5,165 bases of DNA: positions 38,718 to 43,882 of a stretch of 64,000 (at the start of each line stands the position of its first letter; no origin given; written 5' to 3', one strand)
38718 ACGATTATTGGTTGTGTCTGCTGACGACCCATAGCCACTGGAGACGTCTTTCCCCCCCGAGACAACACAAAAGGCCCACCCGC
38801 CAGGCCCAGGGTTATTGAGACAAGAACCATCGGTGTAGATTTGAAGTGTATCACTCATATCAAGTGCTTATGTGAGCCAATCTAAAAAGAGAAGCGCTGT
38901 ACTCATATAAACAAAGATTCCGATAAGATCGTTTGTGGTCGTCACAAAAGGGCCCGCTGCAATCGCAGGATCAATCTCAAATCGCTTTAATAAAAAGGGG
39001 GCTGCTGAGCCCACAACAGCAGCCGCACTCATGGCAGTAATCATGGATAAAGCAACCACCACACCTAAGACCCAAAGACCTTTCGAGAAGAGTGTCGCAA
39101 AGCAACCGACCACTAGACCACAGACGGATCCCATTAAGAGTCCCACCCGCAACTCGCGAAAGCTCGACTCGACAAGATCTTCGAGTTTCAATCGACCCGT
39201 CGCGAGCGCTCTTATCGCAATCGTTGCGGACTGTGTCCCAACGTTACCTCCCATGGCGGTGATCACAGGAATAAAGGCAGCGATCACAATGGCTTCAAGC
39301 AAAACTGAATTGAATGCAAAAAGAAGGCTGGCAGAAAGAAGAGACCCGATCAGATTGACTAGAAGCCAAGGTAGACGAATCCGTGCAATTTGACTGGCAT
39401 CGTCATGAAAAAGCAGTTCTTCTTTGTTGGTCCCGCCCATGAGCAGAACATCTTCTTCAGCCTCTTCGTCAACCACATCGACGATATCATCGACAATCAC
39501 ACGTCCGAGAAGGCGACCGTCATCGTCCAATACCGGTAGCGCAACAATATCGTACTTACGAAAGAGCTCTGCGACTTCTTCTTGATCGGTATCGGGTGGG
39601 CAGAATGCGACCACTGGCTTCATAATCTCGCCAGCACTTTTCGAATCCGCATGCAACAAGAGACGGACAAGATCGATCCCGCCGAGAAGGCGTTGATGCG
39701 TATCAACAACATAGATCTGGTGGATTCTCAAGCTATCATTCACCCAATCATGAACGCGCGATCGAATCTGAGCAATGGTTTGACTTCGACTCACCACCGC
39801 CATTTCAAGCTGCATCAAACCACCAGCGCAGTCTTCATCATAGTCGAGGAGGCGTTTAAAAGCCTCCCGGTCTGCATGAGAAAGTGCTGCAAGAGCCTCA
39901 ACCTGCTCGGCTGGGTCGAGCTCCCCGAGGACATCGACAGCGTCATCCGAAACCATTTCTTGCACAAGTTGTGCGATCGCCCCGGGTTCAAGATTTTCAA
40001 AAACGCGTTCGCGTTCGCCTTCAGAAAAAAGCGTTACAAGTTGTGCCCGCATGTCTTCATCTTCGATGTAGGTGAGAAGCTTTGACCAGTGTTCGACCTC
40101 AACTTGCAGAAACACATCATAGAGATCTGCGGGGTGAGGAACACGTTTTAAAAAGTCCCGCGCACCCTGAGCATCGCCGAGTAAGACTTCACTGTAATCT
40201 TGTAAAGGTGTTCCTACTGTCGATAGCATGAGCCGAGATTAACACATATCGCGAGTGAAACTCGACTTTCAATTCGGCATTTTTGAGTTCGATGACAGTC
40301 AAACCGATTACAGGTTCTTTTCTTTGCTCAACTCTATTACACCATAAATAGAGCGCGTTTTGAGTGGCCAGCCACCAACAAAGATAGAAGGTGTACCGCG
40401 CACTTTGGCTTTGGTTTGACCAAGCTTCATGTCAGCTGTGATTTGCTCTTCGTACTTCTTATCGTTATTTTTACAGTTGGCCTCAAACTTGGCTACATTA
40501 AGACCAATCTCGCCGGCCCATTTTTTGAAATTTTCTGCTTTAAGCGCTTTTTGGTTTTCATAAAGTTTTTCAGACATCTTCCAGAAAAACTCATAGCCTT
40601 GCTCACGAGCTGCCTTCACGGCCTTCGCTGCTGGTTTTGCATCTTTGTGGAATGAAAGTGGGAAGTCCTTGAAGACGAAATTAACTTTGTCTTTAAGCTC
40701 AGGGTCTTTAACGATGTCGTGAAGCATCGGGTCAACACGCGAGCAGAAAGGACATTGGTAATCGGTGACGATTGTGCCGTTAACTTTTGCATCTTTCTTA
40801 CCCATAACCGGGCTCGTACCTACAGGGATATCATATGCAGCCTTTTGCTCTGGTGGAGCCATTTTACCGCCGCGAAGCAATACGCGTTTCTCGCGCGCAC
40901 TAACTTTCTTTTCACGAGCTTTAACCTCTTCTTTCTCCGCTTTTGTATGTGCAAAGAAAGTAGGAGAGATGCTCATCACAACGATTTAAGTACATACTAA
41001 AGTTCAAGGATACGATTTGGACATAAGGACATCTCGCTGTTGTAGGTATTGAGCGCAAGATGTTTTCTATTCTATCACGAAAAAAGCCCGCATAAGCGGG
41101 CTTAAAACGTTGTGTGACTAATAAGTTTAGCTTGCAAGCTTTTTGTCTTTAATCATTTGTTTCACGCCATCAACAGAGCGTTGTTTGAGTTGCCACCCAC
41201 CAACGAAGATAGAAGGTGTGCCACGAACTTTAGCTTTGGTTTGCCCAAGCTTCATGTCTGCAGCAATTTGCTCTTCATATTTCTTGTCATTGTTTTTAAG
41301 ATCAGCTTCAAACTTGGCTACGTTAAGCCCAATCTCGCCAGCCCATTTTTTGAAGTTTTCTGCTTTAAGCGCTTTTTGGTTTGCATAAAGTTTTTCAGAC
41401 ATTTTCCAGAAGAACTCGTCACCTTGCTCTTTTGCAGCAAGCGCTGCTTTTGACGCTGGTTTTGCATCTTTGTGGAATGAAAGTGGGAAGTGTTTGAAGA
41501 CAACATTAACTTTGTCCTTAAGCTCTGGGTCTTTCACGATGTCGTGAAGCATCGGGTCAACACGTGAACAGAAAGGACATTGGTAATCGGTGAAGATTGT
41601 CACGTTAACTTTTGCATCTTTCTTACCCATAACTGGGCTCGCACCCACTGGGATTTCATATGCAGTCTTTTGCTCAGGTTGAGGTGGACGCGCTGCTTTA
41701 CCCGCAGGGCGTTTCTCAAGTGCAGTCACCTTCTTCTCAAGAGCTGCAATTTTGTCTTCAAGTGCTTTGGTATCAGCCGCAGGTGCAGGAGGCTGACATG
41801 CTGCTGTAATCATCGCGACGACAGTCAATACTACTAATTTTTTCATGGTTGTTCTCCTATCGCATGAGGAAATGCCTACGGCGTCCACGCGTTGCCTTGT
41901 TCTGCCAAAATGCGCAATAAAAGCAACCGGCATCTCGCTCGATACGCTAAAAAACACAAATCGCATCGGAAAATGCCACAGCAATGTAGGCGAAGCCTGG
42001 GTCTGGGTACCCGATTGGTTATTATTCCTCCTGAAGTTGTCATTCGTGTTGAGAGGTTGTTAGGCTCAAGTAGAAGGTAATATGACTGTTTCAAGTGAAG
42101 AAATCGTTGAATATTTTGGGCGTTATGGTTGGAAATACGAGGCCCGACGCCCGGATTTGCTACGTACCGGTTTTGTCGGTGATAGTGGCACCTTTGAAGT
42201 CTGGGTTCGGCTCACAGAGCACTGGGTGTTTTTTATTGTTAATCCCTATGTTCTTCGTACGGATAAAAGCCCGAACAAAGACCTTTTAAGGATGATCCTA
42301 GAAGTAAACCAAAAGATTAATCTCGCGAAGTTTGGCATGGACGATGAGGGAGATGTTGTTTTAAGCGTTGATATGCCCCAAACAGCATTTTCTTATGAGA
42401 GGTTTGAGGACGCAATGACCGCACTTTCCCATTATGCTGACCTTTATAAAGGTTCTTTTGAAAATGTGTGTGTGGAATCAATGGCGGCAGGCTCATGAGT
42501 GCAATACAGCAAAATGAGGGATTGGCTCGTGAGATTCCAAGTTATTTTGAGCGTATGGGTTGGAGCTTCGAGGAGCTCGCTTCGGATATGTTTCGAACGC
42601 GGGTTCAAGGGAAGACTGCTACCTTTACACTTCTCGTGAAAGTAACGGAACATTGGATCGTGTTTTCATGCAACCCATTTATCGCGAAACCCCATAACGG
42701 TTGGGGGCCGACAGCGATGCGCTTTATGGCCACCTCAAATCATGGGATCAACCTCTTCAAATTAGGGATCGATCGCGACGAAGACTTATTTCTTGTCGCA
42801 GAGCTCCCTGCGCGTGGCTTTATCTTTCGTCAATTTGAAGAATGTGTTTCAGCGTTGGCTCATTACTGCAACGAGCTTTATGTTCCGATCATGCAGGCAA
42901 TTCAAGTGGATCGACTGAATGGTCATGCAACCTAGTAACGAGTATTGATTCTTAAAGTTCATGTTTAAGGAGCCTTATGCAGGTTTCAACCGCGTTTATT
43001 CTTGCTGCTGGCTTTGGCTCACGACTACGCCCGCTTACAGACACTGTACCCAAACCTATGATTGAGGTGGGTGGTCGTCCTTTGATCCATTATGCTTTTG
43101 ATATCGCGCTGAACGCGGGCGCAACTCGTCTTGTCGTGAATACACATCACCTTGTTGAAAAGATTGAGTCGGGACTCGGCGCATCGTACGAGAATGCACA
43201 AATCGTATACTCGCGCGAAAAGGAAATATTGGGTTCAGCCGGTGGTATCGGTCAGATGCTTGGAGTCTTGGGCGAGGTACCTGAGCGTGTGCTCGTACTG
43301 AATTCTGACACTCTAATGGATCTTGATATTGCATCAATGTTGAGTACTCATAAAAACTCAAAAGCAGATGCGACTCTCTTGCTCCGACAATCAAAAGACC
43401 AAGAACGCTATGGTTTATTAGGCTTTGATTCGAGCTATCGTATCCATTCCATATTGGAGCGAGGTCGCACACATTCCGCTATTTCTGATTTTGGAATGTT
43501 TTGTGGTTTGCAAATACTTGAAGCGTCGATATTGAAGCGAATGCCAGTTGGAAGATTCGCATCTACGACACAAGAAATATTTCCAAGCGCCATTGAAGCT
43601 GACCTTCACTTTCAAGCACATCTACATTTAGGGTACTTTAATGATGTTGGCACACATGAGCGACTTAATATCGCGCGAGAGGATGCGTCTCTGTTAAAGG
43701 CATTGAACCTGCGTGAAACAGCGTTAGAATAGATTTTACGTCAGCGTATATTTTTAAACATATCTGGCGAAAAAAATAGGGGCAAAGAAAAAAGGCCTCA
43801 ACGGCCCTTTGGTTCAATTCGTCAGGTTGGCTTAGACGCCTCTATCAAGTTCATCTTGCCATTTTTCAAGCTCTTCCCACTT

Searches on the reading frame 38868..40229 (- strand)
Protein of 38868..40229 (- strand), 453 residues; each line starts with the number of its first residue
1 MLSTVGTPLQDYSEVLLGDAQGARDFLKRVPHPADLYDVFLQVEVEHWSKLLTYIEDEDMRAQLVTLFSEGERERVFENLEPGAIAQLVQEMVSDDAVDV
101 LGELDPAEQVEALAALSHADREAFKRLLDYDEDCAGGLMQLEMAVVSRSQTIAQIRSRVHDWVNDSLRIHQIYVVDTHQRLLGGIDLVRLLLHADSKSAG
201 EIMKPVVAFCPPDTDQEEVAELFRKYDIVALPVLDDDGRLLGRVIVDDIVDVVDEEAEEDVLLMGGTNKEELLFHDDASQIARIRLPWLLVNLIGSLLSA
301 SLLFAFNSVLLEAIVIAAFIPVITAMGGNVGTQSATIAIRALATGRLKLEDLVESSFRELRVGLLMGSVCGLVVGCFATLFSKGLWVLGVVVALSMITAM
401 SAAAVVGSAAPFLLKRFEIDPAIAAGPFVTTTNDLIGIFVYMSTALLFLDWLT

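Call 94: search_protein_families(library=pfam, proteins=[window:38868-40229:-], max_evalue=0.00001)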
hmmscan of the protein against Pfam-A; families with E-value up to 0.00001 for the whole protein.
window:38868-40229:- (453 aa): 3 families
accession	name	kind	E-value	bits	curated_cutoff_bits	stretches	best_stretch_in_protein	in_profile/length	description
PF01769.21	MgtE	-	2.9e-35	121.7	27.6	1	320-443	1-124/125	Divalent cation transporter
PF03448.22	MgtE_N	-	2.3e-18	67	25.9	1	32-133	2-102/102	MgtE intracellular N domain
PF00571.33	CBS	-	4.6e-14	52.9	24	1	199-253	1-55/57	CBS domain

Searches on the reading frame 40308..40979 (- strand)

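Call 96: search_protein_families(library=pfam, proteins=[window:40308-40979:-], max_evalue=0.0001)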
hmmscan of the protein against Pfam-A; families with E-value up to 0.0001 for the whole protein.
window:40308-40979:- (223 aa): 2 families
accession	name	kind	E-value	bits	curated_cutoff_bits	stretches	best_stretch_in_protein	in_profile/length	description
PF13462.12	Thioredoxin_4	-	4.2e-20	73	23.2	1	54-203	3-147/165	Thioredoxin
PF01323.26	DSBA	-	1.5e-12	48.2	25.6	1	70-203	4-174/191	DSBA-like thioredoxin domain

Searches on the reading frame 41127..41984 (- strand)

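Call 94: search_protein_families(library=pfam, proteins=[window:41127-41984:-], max_evalue=0.00001)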
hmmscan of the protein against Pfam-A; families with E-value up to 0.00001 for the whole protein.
window:41127-41984:- (285 aa): 2 families
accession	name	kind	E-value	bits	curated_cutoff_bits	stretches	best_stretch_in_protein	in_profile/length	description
PF13462.12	Thioredoxin_4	-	2.5e-23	83.5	23.2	1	115-280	4-165/165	Thioredoxin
PF01323.26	DSBA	-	4.7e-16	59.6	25.6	1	128-264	2-175/191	DSBA-like thioredoxin domain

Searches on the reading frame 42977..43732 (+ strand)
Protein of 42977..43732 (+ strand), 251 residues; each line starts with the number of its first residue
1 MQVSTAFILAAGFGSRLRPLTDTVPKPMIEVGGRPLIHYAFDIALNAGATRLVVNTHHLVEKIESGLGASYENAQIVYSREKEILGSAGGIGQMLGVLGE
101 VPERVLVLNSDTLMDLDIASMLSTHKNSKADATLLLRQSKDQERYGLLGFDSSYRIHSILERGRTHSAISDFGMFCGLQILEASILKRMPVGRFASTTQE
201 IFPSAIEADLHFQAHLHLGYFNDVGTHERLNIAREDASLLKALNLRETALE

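Call 96: search_protein_families(library=pfam, proteins=[window:42977-43732:+], max_evalue=0.0001)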
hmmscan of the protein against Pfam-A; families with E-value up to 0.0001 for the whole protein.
window:42977-43732:+ (251 aa): 2 families
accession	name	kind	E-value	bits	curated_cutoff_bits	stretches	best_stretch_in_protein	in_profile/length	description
PF00483.29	NTP_transferase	-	1.3e-32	113.8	21.2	1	6-232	2-237/245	Nucleotidyl transferase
PF12804.13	NTP_transf_3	-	3.6e-11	43.9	27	1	6-139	1-125/160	MobA-like NTP transferase domain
